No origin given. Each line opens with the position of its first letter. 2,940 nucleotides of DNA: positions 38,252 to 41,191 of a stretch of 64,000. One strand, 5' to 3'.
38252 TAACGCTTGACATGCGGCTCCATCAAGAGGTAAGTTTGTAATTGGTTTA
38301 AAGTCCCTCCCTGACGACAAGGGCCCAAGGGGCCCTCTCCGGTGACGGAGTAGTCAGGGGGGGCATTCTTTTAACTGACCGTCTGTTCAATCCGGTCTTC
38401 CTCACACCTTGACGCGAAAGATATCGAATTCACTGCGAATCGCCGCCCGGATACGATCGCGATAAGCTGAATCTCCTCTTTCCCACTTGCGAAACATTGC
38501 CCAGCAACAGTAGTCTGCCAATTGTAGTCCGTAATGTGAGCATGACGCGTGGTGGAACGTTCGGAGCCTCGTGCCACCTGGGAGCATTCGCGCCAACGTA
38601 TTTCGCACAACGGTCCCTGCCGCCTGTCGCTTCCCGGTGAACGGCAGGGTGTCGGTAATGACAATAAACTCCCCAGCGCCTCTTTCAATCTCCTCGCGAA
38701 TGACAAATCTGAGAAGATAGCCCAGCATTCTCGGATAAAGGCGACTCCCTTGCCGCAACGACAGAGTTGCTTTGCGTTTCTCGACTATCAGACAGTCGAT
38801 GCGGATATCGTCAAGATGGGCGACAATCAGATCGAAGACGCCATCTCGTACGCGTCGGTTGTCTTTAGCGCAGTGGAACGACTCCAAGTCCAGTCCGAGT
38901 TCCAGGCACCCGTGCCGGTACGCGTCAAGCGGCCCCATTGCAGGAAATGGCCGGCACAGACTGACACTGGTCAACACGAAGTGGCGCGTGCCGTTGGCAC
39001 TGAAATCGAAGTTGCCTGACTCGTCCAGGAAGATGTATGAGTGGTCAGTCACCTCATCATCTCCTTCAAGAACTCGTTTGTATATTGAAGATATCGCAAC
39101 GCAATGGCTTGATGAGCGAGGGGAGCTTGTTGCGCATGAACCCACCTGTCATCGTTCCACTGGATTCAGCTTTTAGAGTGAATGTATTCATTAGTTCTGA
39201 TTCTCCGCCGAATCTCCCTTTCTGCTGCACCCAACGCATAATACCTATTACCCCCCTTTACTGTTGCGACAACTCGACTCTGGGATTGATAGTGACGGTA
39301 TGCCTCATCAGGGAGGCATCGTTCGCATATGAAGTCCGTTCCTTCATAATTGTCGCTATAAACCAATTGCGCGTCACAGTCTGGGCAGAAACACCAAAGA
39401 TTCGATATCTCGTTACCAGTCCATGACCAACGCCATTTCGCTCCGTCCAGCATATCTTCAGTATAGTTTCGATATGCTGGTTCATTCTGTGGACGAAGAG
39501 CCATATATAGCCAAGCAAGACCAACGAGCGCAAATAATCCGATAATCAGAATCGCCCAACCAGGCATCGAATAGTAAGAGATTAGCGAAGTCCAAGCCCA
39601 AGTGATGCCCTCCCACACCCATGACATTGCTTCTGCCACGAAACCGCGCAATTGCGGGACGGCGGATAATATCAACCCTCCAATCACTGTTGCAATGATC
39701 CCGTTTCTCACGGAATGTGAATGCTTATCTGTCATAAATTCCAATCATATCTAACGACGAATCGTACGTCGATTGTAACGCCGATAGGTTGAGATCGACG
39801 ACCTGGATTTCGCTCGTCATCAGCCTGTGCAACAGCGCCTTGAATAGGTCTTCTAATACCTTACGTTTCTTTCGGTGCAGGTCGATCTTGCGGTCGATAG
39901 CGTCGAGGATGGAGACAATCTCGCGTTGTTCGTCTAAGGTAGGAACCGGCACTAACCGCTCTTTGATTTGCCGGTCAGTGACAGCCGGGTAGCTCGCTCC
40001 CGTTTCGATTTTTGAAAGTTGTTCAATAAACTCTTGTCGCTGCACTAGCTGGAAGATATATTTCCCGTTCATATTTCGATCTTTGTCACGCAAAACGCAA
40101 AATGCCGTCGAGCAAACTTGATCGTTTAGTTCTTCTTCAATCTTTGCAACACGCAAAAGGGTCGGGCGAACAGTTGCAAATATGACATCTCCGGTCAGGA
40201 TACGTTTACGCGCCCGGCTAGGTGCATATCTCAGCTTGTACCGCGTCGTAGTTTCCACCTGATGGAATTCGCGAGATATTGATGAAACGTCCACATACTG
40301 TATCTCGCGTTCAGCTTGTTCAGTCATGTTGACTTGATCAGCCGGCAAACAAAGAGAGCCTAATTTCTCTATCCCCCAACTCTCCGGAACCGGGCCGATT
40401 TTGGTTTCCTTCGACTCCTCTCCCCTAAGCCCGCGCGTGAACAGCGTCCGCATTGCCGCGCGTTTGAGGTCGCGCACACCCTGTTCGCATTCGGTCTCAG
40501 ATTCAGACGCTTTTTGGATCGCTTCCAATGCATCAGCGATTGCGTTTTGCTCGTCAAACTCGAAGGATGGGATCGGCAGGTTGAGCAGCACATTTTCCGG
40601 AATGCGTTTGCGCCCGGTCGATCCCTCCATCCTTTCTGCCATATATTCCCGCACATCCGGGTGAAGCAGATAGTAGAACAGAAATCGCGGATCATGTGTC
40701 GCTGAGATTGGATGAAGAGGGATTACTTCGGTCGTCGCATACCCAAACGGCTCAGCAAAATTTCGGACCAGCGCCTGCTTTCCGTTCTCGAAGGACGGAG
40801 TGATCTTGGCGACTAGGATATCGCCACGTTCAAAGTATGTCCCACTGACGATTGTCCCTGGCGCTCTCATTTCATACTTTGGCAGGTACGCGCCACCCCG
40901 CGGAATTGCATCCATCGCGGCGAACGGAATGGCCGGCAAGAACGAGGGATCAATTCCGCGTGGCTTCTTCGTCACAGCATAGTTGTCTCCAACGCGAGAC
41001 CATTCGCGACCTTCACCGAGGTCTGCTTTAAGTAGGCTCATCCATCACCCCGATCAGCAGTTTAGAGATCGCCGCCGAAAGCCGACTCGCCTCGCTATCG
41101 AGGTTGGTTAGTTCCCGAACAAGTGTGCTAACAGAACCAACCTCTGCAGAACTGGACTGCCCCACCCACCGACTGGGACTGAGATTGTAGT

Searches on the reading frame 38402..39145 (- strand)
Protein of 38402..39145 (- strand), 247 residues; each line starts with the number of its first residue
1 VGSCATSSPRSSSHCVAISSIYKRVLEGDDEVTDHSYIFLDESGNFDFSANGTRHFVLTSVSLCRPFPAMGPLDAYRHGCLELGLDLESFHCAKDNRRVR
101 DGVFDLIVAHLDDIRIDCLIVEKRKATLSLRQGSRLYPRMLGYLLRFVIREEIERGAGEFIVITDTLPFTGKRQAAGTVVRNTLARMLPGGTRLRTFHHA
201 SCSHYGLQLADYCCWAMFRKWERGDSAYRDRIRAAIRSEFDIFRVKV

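Call 6: search_protein_families(library=pfam, proteins=[window:38402-39145:-], max_evalue=0.01)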
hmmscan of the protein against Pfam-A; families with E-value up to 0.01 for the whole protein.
window:38402-39145:- (247 aa): 1 family
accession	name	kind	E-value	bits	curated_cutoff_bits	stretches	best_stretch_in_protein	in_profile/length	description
PF12686.12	DUF3800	-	1.7e-11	45.5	21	1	37-220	1-149/149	Protein of unknown function (DUF3800)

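Call 44: search_protein_families(library=padloc, proteins=[window:38402-39145:-], max_evalue=0.01)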
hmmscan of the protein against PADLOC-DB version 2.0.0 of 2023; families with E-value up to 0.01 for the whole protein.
window:38402-39145:- (247 aa): 0 families

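Call 45: search_protein_families(library=ncbifam, proteins=[window:38402-39145:-], max_evalue=0.01)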
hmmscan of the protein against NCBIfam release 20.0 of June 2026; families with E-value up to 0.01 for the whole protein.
window:38402-39145:- (247 aa): 0 families

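Call 71: find_homologous_proteins(query=window:38402-39145:-, max_evalue=1e-10)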
Query window:38402-39145:- (247 aa): 821 proteins with E <= 1e-10 among 1710 candidates; the best 120 are listed.
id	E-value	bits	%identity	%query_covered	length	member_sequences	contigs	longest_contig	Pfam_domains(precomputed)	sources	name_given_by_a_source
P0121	6.8e-144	495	100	87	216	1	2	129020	PF12686.13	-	-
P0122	8.5e-115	400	78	90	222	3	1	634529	PF12686.13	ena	-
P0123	3.4e-112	392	71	95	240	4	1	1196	PF12686.13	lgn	-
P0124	5.2e-109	381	78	87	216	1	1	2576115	PF12686.13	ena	-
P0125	1.8e-108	379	78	85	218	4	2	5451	PF12686.13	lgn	-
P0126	3.5e-107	375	77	85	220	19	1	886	PF12686.13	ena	-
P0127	7.7e-105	367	75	84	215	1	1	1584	PF12686.13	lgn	-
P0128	6.7e-104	364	76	86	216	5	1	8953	PF12686.13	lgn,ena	-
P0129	3.4e-100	352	72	87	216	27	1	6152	PF12686.13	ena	-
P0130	1.2e-99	351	72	87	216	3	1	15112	PF12686.13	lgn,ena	-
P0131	2.6e-97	343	70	87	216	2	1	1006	PF12686.13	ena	-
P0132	1.5e-96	340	68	87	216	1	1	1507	PF12686.13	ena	-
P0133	5.2e-96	339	69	87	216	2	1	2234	PF12686.13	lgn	-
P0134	1.4e-95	337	69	86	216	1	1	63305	PF12686.13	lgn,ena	-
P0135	2.3e-89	317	64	87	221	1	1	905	PF12686.13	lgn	-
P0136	3.0e-87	310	65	85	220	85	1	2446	PF12686.13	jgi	jgi:hypothetical protein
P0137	2.9e-85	303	63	84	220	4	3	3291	PF12686.13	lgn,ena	-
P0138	6.8e-84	299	63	87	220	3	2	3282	PF12686.13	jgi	jgi:hypothetical protein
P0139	9.7e-84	298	63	85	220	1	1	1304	PF12686.13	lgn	-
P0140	1.0e-83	298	60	87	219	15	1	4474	PF12686.13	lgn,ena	-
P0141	4.2e-83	296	59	85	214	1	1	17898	PF12686.13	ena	-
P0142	5.8e-83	296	63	85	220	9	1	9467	PF12686.13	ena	-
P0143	6.2e-83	296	63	85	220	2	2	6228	PF12686.13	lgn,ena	-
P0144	6.2e-83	296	63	85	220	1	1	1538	PF12686.13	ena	-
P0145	1.6e-82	294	62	85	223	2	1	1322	PF12686.13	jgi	-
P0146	1.1e-81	292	60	86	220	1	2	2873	PF12686.13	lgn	-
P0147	1.9e-81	291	62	85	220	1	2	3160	PF12686.13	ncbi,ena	-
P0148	2.0e-81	291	63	85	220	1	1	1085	PF12686.13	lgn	-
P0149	2.3e-81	291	61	85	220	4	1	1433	PF12686.13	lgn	-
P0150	5.6e-81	289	58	88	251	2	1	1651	PF12686.13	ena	-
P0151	7.5e-81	289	60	85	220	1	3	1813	PF12686.13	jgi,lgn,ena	jgi:hypothetical protein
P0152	7.9e-81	289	59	86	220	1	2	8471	PF12686.13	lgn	-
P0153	1.2e-80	288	60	85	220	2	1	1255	PF12686.13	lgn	-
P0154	1.4e-80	288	60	86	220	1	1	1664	PF12686.13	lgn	-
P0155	1.5e-80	288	60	86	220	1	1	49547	PF12686.13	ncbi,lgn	-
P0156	1.5e-80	288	60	84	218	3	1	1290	PF12686.13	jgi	-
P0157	1.6e-80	288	63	85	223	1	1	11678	PF12686.13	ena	-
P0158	1.6e-80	288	59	85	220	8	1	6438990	PF12686.13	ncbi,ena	-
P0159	2.2e-80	287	59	86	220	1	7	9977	PF12686.13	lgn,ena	-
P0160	2.7e-80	287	60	85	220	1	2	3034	PF12686.13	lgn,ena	-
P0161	5.3e-80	286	60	86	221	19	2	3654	PF12686.13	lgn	-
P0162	7.1e-80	286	58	86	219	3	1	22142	PF12686.13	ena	-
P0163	1.2e-79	285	62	84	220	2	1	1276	PF12686.13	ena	-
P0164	2.3e-79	284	61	85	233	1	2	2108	PF12686.13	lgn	-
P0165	2.6e-79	284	63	84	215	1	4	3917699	PF12686.13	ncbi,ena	-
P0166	2.8e-79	284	61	84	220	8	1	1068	PF12686.13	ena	-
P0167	3.2e-79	284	60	84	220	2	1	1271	PF12686.13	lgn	-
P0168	3.5e-79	283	61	85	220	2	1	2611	PF12686.13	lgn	-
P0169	3.6e-79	283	62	84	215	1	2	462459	PF12686.13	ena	-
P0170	3.9e-79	283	59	85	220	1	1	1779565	PF12686.13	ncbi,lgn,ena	-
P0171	4.8e-79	283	59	87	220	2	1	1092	PF12686.13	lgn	-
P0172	4.8e-79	283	63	84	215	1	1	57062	PF12686.13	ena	-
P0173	4.9e-79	283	62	84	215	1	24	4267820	PF12686.13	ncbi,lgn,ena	-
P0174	6.7e-79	283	62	84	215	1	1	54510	PF12686.13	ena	-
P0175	7.6e-79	282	61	85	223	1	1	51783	PF12686.13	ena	-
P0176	7.8e-79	282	61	84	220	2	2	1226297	PF12686.13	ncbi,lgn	ncbi:MAG: DUF3800 domain-containing protein [Steroidobacteraceae bacterium]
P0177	8.3e-79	282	62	84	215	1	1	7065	PF12686.13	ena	-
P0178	8.7e-79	282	59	85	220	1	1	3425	PF12686.13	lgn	-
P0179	9.0e-79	282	59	86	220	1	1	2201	PF12686.13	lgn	-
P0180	9.2e-79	282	63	84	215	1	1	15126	PF12686.13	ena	-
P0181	9.6e-79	282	62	84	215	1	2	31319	PF12686.13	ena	-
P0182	1.3e-78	282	62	84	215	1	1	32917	PF12686.13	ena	-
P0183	1.7e-78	281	60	85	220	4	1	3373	PF12686.13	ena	-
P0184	1.8e-78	281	62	84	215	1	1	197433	PF12686.13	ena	-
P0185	3.0e-78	280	60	84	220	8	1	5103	PF12686.13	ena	-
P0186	3.2e-78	280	58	87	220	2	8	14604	PF12686.13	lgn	-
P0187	3.4e-78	280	62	84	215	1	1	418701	PF12686.13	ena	-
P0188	4.6e-78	280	62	84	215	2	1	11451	PF12686.13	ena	-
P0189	5.1e-78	280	60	86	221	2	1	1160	PF12686.13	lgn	-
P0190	6.3e-78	279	62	84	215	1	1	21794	PF12686.13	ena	-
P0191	6.4e-78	279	62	84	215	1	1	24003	PF12686.13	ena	-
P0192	1.7e-77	278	62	84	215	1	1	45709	PF12686.13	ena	-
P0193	2.0e-77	278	54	91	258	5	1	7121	PF12686.13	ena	-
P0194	3.1e-77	277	59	85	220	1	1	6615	PF12686.13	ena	-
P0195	4.0e-77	277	58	85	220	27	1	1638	PF12686.13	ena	-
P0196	5.3e-77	276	58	86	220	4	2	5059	PF12686.13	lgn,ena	-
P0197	5.6e-77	276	56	87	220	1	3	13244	PF12686.13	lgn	-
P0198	6.7e-77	276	58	85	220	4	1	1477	PF12686.13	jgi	jgi:Protein of unknown function (DUF3800)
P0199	8.3e-77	276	61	84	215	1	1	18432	PF12686.13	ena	-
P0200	9.0e-77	276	59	87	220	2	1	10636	PF12686.13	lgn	-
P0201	9.3e-77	276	59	83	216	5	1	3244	PF12686.13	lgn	-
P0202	9.6e-77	275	61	84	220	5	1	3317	PF12686.13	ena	-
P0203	1.0e-76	275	58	84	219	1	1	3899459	PF12686.13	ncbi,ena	-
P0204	1.6e-76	275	57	86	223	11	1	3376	PF12686.13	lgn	-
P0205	2.5e-76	274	59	85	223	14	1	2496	PF12686.13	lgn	-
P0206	4.0e-76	273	59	84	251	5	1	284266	PF12686.13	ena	-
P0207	4.3e-76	273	58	85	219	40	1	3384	PF12686.13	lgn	-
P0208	4.9e-76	273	58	87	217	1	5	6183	PF12686.13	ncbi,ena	-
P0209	5.9e-76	273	57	86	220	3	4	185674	PF12686.13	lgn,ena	-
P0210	6.3e-76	273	60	85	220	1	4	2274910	PF12686.13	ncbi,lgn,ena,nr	ncbi:MAG: DUF3800 domain-containing protein [Alphaproteobacteria bacterium]|nr:DUF3800 domain-contai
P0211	6.4e-76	273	59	85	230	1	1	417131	PF12686.13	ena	-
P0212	7.5e-76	273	54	90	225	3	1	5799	PF12686.13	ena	-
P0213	1.0e-75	272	56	86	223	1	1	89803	PF12686.13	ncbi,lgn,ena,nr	ncbi:MAG: DUF3800 domain-containing protein [Gammaproteobacteria bacterium]|nr:DUF3800 domain-contai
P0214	1.0e-75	272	56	87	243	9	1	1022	PF12686.13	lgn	-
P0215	1.0e-75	272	57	88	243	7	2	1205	PF12686.13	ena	-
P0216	1.0e-75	272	57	85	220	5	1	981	PF12686.13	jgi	jgi:hypothetical protein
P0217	1.1e-75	272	57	85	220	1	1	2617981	PF12686.13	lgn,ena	-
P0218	1.3e-75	272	58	84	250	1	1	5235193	PF12686.13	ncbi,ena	-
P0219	1.3e-75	272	71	75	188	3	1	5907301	PF12686.13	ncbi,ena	-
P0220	1.5e-75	272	58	85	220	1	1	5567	PF12686.13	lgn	-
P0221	1.6e-75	271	54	87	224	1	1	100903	PF12686.13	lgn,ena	-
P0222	1.7e-75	271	57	85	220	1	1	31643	PF12686.13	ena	-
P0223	2.8e-75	271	56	86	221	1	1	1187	PF12686.13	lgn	-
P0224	3.3e-75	270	57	86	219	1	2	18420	PF12686.13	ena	-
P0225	4.0e-75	270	56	85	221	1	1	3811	PF12686.13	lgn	-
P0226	4.5e-75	270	57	86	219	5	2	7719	PF12686.13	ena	-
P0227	4.8e-75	270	56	88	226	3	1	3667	PF12686.13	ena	-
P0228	5.4e-75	270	59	85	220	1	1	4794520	PF12686.13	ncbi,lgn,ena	-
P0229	8.2e-75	269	58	85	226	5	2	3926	PF12686.13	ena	-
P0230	1.4e-74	268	57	85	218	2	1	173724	PF12686.13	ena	-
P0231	1.7e-74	268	60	85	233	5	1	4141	PF12686.13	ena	-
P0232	2.2e-74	268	57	86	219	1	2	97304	PF12686.13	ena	-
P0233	2.4e-74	268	54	85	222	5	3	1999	PF12686.13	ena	-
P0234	3.0e-74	267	59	84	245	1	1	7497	PF12686.13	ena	-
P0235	3.0e-74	267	55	87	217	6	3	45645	PF12686.13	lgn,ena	-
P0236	3.1e-74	267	58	84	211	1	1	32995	PF12686.13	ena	-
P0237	3.3e-74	267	57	85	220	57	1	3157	PF12686.13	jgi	jgi:hypothetical protein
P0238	3.7e-74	267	54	85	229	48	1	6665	PF12686.13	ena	-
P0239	3.9e-74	267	54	85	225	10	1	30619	PF12686.13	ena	-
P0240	4.8e-74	267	57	85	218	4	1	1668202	PF12686.13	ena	-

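Call 72: find_encoding_contigs(protein=P0122, flank=6000, max_places=2)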
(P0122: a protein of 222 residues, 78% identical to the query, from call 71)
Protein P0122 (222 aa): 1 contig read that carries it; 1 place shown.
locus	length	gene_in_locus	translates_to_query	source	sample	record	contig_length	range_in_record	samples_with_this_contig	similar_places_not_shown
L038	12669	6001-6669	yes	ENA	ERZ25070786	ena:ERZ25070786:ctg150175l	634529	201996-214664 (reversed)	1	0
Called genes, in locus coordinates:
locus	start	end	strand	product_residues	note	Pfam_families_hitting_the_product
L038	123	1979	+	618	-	PF01381:HTH_3, PF13560:HTH_31, PF12161:HsdM_N, PF02384:N6_Mtase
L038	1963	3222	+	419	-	PF01420:Methylase_S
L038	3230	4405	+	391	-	PF13676:TIR_2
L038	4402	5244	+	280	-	PF18163:LD_cluster2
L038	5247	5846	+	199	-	PF08937:ThsB_TIR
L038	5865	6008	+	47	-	-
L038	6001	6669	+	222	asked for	PF12686:DUF3800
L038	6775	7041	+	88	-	-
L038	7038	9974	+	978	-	PF04313:HSDR_N, PF00270:DEAD (faint), PF04851:ResIII, PF18766:SWI2_SNF2, PF22679:T1R_D3-like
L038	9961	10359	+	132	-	PF01863:YgjP-like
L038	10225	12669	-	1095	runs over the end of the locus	PF05547:Peptidase_M6 (weak), PF05048:NosD (faint), PF13229:Beta_helix, PF13860:FlgD_ig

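Call 73: find_encoding_contigs(protein=P0124, flank=6000, max_places=2)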
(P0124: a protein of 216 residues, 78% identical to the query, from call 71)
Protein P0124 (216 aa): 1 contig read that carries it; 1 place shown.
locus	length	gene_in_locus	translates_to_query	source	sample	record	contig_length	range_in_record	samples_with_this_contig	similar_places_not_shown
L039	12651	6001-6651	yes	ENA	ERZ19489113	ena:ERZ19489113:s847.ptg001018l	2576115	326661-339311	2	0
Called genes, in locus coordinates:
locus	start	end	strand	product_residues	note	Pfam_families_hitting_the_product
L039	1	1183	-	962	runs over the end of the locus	PF00133:tRNA-synt_1, PF01921:tRNA-synt_1f (faint), PF09334:tRNA-synt_1g, PF13603:tRNA-synt_1_2 (weak), PF01406:tRNA-synt_1e (weak), PF08264:Anticodon_1, PF06827:zf-FPG_IleRS (weak)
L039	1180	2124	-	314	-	PF06574:FAD_syn, PF01467:CTP_transf_like (weak), PF01687:Flavokinase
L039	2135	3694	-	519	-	PF01554:MatE (weak), PF03023:MurJ, PF13440:Polysacc_synt_3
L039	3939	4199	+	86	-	PF01649:Ribosomal_S20p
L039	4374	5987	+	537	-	PF02463:SMC_N, PF13175:AAA_15 (weak), PF13476:AAA_23 (weak), PF13514:AAA_27 (faint), PF13304:AAA_21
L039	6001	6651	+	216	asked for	PF12686:DUF3800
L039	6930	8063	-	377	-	PF00696:AA_kinase, PF01472:PUA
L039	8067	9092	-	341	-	PF01018:GTP1_OBG, PF02421:FeoB_N (weak), PF01926:MMR_HSR1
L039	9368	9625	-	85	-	PF01016:Ribosomal_L27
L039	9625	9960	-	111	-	PF00829:Ribosomal_L21p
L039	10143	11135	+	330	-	PF00348:polyprenyl_synt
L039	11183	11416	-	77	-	-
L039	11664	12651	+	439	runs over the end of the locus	PF00860:Xan_ur_permease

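Call 74: find_encoding_contigs(protein=P0130, flank=6000, max_places=2)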
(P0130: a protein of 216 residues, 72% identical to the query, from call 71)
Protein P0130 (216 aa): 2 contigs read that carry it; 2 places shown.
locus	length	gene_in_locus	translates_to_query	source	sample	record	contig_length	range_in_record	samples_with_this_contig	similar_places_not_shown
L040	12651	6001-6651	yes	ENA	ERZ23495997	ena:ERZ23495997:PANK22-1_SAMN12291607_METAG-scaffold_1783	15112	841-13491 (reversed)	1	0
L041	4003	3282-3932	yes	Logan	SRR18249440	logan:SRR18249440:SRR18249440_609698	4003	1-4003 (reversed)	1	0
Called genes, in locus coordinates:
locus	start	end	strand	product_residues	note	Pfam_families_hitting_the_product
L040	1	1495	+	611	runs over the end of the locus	PF01381:HTH_3, PF13560:HTH_31 (weak), PF12161:HsdM_N, PF02384:N6_Mtase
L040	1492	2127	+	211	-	PF01420:Methylase_S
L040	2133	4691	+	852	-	PF13589:HATPase_c_3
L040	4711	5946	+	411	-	PF01170:UPF0020 (faint), PF01555:N6_N4_Mtase (faint), PF08241:Methyltransf_11 (faint), PF13649:Methyltransf_25 (faint)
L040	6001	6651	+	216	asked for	PF12686:DUF3800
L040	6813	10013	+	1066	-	PF04313:HSDR_N, PF00270:DEAD (weak), PF04851:ResIII, PF18766:SWI2_SNF2, PF22679:T1R_D3-like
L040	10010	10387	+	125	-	PF01863:YgjP-like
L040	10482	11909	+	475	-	PF01425:Amidase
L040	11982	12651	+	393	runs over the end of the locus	PF07690:MFS_1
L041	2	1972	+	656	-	?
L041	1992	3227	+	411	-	PF01170:UPF0020 (faint), PF01555:N6_N4_Mtase (faint), PF08241:Methyltransf_11 (faint), PF13649:Methyltransf_25 (faint)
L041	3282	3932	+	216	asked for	PF12686:DUF3800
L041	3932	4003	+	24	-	?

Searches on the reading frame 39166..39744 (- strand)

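Call 6: search_protein_families(library=pfam, proteins=[window:39166-39744:-], max_evalue=0.01)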
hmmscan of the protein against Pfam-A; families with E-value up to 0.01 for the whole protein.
window:39166-39744:- (192 aa): 1 family
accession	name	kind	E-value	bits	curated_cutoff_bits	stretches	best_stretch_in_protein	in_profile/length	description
PF06044.18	DpnI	-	0.0035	17.5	26.7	1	118-163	32-78/183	Dam-replacing family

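Call 44: search_protein_families(library=padloc, proteins=[window:39166-39744:-], max_evalue=0.01)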
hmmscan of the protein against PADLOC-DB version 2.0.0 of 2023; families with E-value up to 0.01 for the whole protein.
window:39166-39744:- (192 aa): 0 families

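Call 45: search_protein_families(library=ncbifam, proteins=[window:39166-39744:-], max_evalue=0.01)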
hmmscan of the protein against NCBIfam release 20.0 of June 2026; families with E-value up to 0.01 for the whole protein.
window:39166-39744:- (192 aa): 0 families

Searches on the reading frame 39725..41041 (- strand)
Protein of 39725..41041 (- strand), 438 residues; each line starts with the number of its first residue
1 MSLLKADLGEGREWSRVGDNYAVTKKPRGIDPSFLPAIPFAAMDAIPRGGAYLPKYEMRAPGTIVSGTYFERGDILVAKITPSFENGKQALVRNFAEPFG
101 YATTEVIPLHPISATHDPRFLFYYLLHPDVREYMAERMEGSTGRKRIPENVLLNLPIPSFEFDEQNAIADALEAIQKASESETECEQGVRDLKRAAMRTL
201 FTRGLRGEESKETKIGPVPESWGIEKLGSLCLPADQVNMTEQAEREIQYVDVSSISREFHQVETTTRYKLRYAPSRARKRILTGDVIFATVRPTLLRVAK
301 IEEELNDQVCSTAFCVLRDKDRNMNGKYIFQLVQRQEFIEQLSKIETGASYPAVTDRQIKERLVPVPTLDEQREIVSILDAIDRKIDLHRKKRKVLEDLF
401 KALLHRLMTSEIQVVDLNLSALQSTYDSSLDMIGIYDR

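Call 6: search_protein_families(library=pfam, proteins=[window:39725-41041:-], max_evalue=0.01)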
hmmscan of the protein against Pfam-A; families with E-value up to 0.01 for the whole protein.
window:39725-41041:- (438 aa): 1 family
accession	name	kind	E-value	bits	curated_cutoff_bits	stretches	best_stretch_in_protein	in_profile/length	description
PF01420.25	Methylase_S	-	1.1e-19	71.8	22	2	281-397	56-167/168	Type I restriction modification DNA specificity domain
